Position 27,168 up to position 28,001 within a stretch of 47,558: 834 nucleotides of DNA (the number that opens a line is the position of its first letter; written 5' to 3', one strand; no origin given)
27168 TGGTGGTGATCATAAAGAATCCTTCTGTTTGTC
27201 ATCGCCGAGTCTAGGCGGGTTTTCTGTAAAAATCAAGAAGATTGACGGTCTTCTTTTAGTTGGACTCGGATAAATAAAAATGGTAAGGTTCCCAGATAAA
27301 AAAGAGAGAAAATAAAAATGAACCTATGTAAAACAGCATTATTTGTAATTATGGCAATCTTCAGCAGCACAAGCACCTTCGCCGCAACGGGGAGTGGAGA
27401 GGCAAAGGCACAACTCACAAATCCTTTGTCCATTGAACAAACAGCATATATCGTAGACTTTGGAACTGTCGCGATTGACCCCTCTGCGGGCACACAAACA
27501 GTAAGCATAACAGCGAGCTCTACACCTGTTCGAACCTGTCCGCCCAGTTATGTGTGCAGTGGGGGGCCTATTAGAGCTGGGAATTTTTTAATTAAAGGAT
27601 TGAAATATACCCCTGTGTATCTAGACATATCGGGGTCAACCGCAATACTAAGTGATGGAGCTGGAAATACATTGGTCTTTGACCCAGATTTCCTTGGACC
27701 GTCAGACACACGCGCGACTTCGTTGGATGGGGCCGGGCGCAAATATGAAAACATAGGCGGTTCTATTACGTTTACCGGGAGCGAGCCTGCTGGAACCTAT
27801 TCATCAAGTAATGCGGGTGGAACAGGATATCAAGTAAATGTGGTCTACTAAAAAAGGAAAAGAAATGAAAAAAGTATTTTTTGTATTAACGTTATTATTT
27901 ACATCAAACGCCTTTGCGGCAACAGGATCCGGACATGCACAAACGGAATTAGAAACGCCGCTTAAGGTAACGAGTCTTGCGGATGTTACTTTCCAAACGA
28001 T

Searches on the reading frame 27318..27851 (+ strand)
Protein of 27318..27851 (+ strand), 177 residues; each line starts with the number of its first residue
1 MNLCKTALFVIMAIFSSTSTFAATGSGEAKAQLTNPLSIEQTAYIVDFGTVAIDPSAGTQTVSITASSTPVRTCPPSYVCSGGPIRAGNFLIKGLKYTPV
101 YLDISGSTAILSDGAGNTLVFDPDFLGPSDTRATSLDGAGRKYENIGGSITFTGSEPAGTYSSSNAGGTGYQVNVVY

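Call 5: search_protein_families(library=ncbifam, proteins=[window:27318-27851:+], max_evalue=1)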
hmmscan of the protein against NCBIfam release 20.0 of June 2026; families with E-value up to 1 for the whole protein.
window:27318-27851:+ (177 aa): 3 families
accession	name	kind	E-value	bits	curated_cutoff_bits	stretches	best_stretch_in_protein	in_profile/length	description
NF000157.1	fusid_est_FusH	equivalog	0.061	11.9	999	1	4-97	75-166/520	fusidic acid esterase FusH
NF038307.1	EPS_acetyl_HpsU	equivalog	0.07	12.8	305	1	19-87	103-174/178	hormogonium polysaccharide biosynthesis acetyltransferase HpsU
TIGR03277.1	methan_mark_9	hypoth_equivalog_domain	0.089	13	96.2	1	76-104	6-34/109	methanogenesis marker 9 domain-containing protein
